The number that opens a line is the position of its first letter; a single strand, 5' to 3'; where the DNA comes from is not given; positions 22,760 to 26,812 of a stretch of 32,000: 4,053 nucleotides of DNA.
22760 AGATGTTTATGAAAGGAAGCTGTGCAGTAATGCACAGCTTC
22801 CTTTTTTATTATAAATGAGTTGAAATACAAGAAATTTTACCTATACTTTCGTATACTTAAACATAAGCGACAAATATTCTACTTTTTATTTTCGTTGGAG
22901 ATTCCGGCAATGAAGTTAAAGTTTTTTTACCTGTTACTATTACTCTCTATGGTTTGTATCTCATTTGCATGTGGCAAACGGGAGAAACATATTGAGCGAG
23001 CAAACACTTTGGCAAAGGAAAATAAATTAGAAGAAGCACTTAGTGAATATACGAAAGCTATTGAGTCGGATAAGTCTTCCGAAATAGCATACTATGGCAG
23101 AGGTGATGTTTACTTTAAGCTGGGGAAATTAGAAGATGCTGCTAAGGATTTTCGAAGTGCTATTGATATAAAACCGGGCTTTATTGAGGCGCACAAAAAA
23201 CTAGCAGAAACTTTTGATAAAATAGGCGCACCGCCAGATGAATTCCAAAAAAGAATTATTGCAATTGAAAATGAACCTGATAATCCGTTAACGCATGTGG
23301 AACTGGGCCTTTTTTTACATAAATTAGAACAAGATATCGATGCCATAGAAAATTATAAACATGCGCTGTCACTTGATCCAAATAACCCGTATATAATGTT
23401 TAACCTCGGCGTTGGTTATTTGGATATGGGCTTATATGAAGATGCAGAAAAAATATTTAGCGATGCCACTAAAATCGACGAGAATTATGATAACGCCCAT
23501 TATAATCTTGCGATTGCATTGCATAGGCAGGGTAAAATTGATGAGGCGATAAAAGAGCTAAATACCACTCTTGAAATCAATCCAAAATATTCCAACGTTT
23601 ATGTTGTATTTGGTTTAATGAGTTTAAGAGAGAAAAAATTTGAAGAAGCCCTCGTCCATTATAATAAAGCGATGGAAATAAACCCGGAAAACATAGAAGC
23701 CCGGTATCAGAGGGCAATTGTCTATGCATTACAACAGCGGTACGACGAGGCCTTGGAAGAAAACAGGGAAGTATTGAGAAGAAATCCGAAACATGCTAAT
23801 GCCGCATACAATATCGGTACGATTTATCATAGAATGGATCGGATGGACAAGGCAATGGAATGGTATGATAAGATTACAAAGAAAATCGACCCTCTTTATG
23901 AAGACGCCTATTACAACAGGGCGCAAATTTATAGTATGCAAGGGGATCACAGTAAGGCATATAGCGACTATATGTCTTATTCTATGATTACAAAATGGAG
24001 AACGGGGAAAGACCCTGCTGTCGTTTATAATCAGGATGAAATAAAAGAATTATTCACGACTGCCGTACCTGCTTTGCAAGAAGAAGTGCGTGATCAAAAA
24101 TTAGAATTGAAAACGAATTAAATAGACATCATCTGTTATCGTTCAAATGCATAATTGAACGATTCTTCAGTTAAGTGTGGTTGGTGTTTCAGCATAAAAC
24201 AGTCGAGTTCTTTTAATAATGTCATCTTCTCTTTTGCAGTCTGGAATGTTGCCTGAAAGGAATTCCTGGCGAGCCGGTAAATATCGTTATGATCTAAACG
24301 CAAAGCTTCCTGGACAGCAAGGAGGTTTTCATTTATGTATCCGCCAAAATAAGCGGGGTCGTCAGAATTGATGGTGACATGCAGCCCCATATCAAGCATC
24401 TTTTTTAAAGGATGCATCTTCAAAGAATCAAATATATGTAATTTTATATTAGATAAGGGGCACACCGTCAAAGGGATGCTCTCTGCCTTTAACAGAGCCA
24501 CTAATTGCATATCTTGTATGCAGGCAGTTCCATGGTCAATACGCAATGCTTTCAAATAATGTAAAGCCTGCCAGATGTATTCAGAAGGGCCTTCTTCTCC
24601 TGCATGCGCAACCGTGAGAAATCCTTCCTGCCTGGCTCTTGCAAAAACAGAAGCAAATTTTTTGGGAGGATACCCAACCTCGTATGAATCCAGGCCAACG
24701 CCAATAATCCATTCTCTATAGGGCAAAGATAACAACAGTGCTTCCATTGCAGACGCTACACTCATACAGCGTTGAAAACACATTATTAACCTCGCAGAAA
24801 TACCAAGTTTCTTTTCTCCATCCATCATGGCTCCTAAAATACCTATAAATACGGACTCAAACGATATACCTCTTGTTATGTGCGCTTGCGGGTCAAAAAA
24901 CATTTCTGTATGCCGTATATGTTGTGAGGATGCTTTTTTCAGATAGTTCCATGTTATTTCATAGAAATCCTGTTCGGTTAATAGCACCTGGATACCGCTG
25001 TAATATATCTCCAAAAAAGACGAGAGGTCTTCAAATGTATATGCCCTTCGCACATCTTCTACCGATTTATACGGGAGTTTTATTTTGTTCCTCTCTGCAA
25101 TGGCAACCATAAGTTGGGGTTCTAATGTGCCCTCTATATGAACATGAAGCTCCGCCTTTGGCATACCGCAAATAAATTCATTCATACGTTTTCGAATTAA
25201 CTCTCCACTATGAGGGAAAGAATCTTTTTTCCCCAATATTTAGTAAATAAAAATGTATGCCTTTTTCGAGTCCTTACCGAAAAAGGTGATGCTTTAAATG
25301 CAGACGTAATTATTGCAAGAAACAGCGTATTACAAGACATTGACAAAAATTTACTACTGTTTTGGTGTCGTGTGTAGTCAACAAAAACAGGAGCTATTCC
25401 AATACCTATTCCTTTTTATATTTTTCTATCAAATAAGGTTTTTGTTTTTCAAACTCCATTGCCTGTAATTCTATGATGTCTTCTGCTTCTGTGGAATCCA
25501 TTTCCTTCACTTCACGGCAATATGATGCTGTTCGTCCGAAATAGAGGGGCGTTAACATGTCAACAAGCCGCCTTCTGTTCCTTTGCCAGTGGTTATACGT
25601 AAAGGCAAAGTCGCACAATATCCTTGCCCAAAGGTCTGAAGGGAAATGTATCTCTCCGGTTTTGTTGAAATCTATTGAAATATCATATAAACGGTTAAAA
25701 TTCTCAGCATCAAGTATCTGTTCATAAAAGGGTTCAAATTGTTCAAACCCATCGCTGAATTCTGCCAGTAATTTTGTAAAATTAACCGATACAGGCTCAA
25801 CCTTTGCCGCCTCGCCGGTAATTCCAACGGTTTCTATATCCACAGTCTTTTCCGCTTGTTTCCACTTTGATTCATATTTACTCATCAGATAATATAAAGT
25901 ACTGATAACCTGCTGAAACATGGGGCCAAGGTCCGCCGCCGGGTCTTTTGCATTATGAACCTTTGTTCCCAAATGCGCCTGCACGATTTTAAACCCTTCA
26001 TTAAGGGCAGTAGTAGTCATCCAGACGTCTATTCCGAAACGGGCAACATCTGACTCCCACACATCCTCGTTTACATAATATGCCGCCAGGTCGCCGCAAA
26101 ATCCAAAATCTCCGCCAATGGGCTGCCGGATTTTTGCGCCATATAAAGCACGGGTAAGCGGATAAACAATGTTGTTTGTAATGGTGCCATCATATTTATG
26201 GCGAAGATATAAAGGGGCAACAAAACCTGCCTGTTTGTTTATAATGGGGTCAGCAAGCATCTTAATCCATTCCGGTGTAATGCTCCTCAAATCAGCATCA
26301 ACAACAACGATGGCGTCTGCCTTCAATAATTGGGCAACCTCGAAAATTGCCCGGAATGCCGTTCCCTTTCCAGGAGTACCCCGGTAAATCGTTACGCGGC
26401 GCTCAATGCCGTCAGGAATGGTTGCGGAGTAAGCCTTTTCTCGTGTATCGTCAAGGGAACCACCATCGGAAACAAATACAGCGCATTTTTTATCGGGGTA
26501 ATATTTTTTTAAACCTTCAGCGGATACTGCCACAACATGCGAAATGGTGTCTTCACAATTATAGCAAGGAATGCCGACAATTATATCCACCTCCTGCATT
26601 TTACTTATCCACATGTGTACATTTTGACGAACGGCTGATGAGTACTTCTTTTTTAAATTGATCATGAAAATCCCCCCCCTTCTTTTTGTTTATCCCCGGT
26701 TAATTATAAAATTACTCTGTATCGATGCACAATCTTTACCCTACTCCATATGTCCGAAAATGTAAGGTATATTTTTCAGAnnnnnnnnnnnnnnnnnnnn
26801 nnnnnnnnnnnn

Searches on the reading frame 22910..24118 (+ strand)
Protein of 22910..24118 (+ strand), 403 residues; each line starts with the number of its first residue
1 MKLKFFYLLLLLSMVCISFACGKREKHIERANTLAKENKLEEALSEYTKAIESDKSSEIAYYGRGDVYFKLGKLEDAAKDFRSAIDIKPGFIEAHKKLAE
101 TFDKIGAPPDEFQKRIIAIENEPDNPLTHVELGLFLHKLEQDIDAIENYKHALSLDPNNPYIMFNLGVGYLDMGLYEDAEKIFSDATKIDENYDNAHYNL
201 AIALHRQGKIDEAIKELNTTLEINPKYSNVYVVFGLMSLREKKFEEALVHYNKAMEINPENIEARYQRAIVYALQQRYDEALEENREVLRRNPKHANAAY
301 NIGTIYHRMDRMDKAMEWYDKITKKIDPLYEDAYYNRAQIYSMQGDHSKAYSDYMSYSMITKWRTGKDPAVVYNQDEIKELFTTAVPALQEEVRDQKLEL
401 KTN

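Call 19: search_protein_families(library=pfam, proteins=[window:22910-24118:+], max_evalue=0.001)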
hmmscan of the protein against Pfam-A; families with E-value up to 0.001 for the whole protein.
window:22910-24118:+ (403 aa): 31 families (the best 25 are shown)
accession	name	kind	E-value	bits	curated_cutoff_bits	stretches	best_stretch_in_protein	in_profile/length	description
PF00515.34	TPR_1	-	8.2e-55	181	27.8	5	60-91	3-34/34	Tetratricopeptide repeat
PF13414.12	TPR_11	-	1.2e-53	179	26.8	7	32-72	2-42/42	TPR repeat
PF07719.23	TPR_2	-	8.7e-50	163.2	27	2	196-227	3-34/34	Tetratricopeptide repeat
PF13431.12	TPR_17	-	1.5e-46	153.2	24.4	4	250-283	1-34/34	Tetratricopeptide repeat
PF14559.12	TPR_19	-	3.5e-38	130.2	25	5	171-229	2-60/68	Tetratricopeptide repeat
PF13181.12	TPR_8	-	7.7e-38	125.9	25.7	2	60-89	3-32/34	Tetratricopeptide repeat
PF13432.12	TPR_16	-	3e-34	117.5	32.7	3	29-90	2-63/65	Tetratricopeptide repeat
PF13424.12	TPR_12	-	6.4e-32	110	30.1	5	264-321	5-70/77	Tetratricopeptide repeat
PF13428.12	TPR_14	-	1.1e-27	94.1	23.5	0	60-100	3-43/44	Tetratricopeptide repeat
PF12895.13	ANAPC3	-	3.1e-16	59.8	27.2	2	242-320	3-80/82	Anaphase-promoting complex, cyclosome, subunit 3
PF13371.12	TPR_9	-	2.3e-15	56.8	35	1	239-294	6-61/73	Tetratricopeptide repeat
PF13174.12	TPR_6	-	1.3e-14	54.2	26.3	0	60-86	2-28/33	Tetratricopeptide repeat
PF14561.12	TPR_20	-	1.9e-13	51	25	1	251-297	11-57/90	Tetratricopeptide repeat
PF24575.1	TPR_Slam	-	2.4e-13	50.9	35.2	0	238-283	57-102/104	Surface lipoprotein assembly modifier, N-terminal TPR repeats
PF25060.1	ARM_TT21_2nd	-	3.1e-13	50.3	27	1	121-351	13-242/270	Tetratricopeptide repeat protein 21 second ARM domain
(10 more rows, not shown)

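Call 45: search_protein_families(library=ncbifam, proteins=[window:22910-24118:+], max_evalue=0.001)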
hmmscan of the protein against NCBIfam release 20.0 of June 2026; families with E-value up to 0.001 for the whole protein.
window:22910-24118:+ (403 aa): 34 families (the best 25 are shown)
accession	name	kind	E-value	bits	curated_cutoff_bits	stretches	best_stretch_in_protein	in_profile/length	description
NF040959.1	MamA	equivalog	1.2e-41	142.4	200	3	119-257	64-202/204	magnetosome protein MamA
TIGR02917.1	PEP_TPR_lipo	equivalog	1.4e-32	112.6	312.2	2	166-352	131-316/899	XrtA/PEP-CTERM system TPR-repeat protein PrsT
NF033762.1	social_mot_Tgl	equivalog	2.6e-32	112.2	225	3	192-357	29-196/252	social motility TPR repeat lipoprotein Tgl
TIGR02521.1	type_IV_pilW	equivalog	2.1e-30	106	154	3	118-228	57-169/234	type IV pilus biogenesis/stability protein PilW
NF033758.1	gliding_GltE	equivalog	9e-27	94.1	225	2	228-358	222-352/411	adventurous gliding motility TPR repeat lipoprotein GltE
TIGR02552.1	LcrH_SycD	equivalog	8.9e-26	90.2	104.8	3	130-192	56-118/136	SycD/LcrH family type III secretion system chaperone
NF047558.1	TPR_END_plus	domain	1.6e-23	82.4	32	1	196-227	1-32/56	TPR end-of-group domain-containing protein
TIGR00990.1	3a0801s09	subfamily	2.8e-21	75.8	757.25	2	118-259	357-498/615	mitochondrial import receptor subunit TOM70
NF033920.0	C39_PA2778_fam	equivalog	7.7e-21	74.6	150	2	136-224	166-254/255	PA2778 family cysteine peptidase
NF008391.2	PRK11189.1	equivalog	2.6e-20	73.1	250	2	217-293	88-164/297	lipoprotein NlpI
NF008757.0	PRK11788.1-5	equivalog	3.3e-18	66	363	1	160-327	107-280/388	lipopolysaccharide assembly protein LapB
NF047371.1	FlcA_CTERM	equivalog_domain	3.2e-17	62.3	300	2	219-328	429-539/646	periplasmic flagellar collar protein FlcA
NF047507.1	TPR_BatC_Lepto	exception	1.3e-15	57.4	175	4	235-333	31-132/214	TPR repeat-containing protein BatC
TIGR02795.1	tol_pal_ybgF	equivalog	1.6e-13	51.3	90.1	1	237-325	11-105/119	tol-pal system protein YbgF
NF053607.1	CHU_0125_OmpA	equivalog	2.1e-13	49.6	620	1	276-362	33-118/639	CHU_0125 family OmpA-like outer membrane integrity protein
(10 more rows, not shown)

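Call 53: find_homologous_proteins(query=window:22910-24118:+, max_evalue=1e-10)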
Query window:22910-24118:+ (403 aa): 600 proteins with E <= 1e-10 among 8000 candidates; the best 120 are listed.
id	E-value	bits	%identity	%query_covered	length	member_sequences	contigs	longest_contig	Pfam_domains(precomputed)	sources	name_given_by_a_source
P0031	7.8e-175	600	68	95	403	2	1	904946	PF25060.1,PF13414.13,PF13374.13,PF07721.21,PF24575.2,PF00515.35,PF13424.13,PF14561.13,PF07719.24,PF13174.13,PF25063.1,PF14853.13,PF13431.13,PF23914.2,PF13176.13,PF13428.13,PF04733.21,PF25064.2,PF14559.13,PF25575.1,PF10516.16,PF13371.13,PF12895.14,PF21033.5,PF13432.13,PF13181.13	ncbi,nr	ncbi:MAG: tetratricopeptide repeat protein [Candidatus Brocadiaceae bacterium]|nr:tetratricopeptide 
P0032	1.1e-117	411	74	60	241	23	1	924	PF25063.1,PF13431.13,PF23914.2,PF25060.1,PF25062.2,PF13414.13,PF13176.13,PF13428.13,PF13374.13,PF14559.13,PF24575.2,PF13371.13,PF00515.35,PF12895.14,PF13424.13,PF21033.5,PF13432.13,PF13181.13,PF14561.13,PF07719.24,PF13174.13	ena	-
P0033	3.6e-54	202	28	75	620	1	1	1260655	PF25060.1,PF13414.13,PF12569.15,PF13374.13,PF24575.2,PF00515.35,PF13424.13,PF07719.24,PF13174.13,PF20308.5,PF25063.1,PF14853.13,PF13431.13,PF23914.2,PF25062.2,PF13176.13,PF13428.13,PF14559.13,PF25575.1,PF13371.13,PF16546.11,PF12895.14,PF21033.5,PF13432.13,PF13181.13,PF01239.29,PF10373.16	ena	-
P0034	5.1e-47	179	32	58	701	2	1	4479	PF03704.24,PF09976.16,PF13414.13,PF21325.4,PF23558.2,PF01535.27,PF12569.15,PF13374.13,PF07721.21,PF24575.2,PF25068.3,PF00515.35,PF13424.13,PF28559.1,PF14938.13,PF13429.13,PF14561.13,PF07719.24,PF13174.13,PF20308.5,PF25063.1,PF14853.13,PF13431.13,PF23914.2,PF25062.2,PF13041.13,PF07720.19,PF13176.13,P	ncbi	-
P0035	6.3e-45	172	27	76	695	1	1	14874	PF10602.16,PF03704.24,PF13414.13,PF04781.18,PF21545.4,PF10952.16,PF12569.15,PF23241.2,PF13844.13,PF13374.13,PF07721.21,PF23231.2,PF24575.2,PF02259.30,PF00515.35,PF13424.13,PF13429.13,PF07719.24,PF13174.13,PF20308.5,PF25063.1,PF13431.13,PF23914.2,PF13176.13,PF24885.2,PF13428.13,PF25064.2,PF14559.13,P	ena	-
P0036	1.6e-42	164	26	73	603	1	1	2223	PF03704.24,PF09976.16,PF25060.1,PF13414.13,PF21325.4,PF01535.27,PF12569.15,PF13374.13,PF07721.21,PF24575.2,PF00515.35,PF13424.13,PF13429.13,PF14561.13,PF07719.24,PF13174.13,PF20308.5,PF25063.1,PF13431.13,PF23914.2,PF25062.2,PF13176.13,PF18768.8,PF13428.13,PF04733.21,PF25064.2,PF14559.13,PF13371.13,P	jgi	jgi:tetratricopeptide (TPR) repeat protein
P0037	2.3e-42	163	31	71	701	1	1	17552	PF03704.24,PF13414.13,PF13374.13,PF24575.2,PF07714.24,PF02259.30,PF00069.32,PF00515.35,PF13424.13,PF13429.13,PF14561.13,PF07719.24,PF13174.13,PF20308.5,PF25063.1,PF13431.13,PF23914.2,PF25058.2,PF13176.13,PF13428.13,PF14559.13,PF10516.16,PF13371.13,PF12895.14,PF21033.5,PF13432.13,PF06552.19,PF13181.1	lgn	-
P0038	3.9e-42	163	28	64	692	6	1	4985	PF03704.24,PF09976.16,PF25060.1,PF13414.13,PF16918.12,PF10952.16,PF23558.2,PF01535.27,PF13374.13,PF02064.22,PF07721.21,PF24575.2,PF00515.35,PF13424.13,PF13429.13,PF14561.13,PF07719.24,PF13174.13,PF20308.5,PF25063.1,PF13431.13,PF23914.2,PF23300.4,PF13176.13,PF13428.13,PF25064.2,PF14559.13,PF13371.13,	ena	-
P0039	6.4e-42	162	25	89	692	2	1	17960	PF13414.13,PF13844.13,PF13374.13,PF07721.21,PF24575.2,PF00515.35,PF13424.13,PF13429.13,PF07719.24,PF13174.13,PF20308.5,PF25063.1,PF13431.13,PF23914.2,PF07720.19,PF13176.13,PF13428.13,PF25064.2,PF14559.13,PF13371.13,PF17874.8,PF12895.14,PF21033.5,PF13432.13,PF13181.13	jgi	jgi:predicted O-linked N-acetylglucosamine transferase (SPINDLY family)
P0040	2.9e-38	150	27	78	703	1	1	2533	PF03704.24,PF09976.16,PF25060.1,PF22890.2,PF13414.13,PF10952.16,PF01535.27,PF12569.15,PF13374.13,PF07721.21,PF24575.2,PF02259.30,PF11846.15,PF00515.35,PF04212.25,PF13424.13,PF13429.13,PF07719.24,PF13174.13,PF20308.5,PF25063.1,PF13431.13,PF23914.2,PF25062.2,PF13176.13,PF24885.2,PF13428.13,PF25064.2,P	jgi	jgi:tetratricopeptide (TPR) repeat protein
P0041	1.0e-37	148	27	74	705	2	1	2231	PF10602.16,PF03704.24,PF13414.13,PF21545.4,PF12569.15,PF12688.14,PF13374.13,PF07721.21,PF24575.2,PF02259.30,PF00515.35,PF13424.13,PF13429.13,PF07719.24,PF13174.13,PF20308.5,PF25063.1,PF13431.13,PF13469.13,PF23914.2,PF13176.13,PF24885.2,PF13428.13,PF00685.34,PF25064.2,PF14559.13,PF13371.13,PF17874.8,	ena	-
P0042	4.1e-37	146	27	67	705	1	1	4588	PF03704.24,PF13414.13,PF16918.12,PF21325.4,PF13374.13,PF07721.21,PF24575.2,PF00515.35,PF13424.13,PF13429.13,PF14561.13,PF07719.24,PF13174.13,PF20308.5,PF13431.13,PF23914.2,PF13176.13,PF13428.13,PF25064.2,PF14559.13,PF13371.13,PF17874.8,PF12895.14,PF21033.5,PF13432.13,PF13181.13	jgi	jgi:tetratricopeptide (TPR) repeat protein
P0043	5.3e-37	146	30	59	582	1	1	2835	PF03704.24,PF13414.13,PF21325.4,PF10952.16,PF13374.13,PF07721.21,PF24575.2,PF00515.35,PF04212.25,PF13424.13,PF13429.13,PF14561.13,PF07719.24,PF13174.13,PF20308.5,PF25063.1,PF13431.13,PF23914.2,PF13176.13,PF24885.2,PF13428.13,PF25064.2,PF14559.13,PF10516.16,PF13371.13,PF17874.8,PF12895.14,PF21033.5,P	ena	-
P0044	7.9e-37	145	28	67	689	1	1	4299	PF10602.16,PF03704.24,PF13414.13,PF12569.15,PF08238.19,PF13374.13,PF24575.2,PF02259.30,PF00515.35,PF13424.13,PF13429.13,PF14561.13,PF07719.24,PF13174.13,PF13431.13,PF13469.13,PF23914.2,PF13176.13,PF24885.2,PF13428.13,PF00685.34,PF25064.2,PF14559.13,PF13371.13,PF12895.14,PF21033.5,PF13432.13,PF13181.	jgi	-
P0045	1.1e-36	145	27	66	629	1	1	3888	PF10602.16,PF13414.13,PF12569.15,PF23241.2,PF13374.13,PF07721.21,PF24575.2,PF02259.30,PF00515.35,PF13424.13,PF28559.1,PF14938.13,PF13429.13,PF07719.24,PF13174.13,PF20308.5,PF25063.1,PF13431.13,PF13469.13,PF23914.2,PF13176.13,PF24885.2,PF13428.13,PF00685.34,PF14559.13,PF13371.13,PF17874.8,PF22860.3,P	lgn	-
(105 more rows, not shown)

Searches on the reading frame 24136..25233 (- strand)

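Call 19: search_protein_families(library=pfam, proteins=[window:24136-25233:-], max_evalue=0.001)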
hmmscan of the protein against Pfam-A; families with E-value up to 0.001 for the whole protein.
window:24136-25233:- (365 aa): 2 families
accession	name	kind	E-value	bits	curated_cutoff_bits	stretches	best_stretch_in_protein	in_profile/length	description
PF00962.28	A_deaminase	-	5e-88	295.8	27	1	25-344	1-328/330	Adenosine deaminase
PF19326.5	AMP_deaminase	-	1.8e-09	37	27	1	203-337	447-583/630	AMP deaminase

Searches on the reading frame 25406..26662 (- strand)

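Call 19: search_protein_families(library=pfam, proteins=[window:25406-26662:-], max_evalue=0.001)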
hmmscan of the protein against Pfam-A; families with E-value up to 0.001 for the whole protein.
window:25406-26662:- (418 aa): 2 families
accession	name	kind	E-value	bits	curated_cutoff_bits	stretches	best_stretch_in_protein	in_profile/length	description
PF00535.33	Glycos_transf_2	-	2e-10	41.3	23.3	1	29-163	2-126/168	Glycosyl transferase family 2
PF13641.12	Glyco_tranf_2_3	-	9.7e-05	22.9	27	1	28-149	4-120/230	Glycosyltransferase like family 2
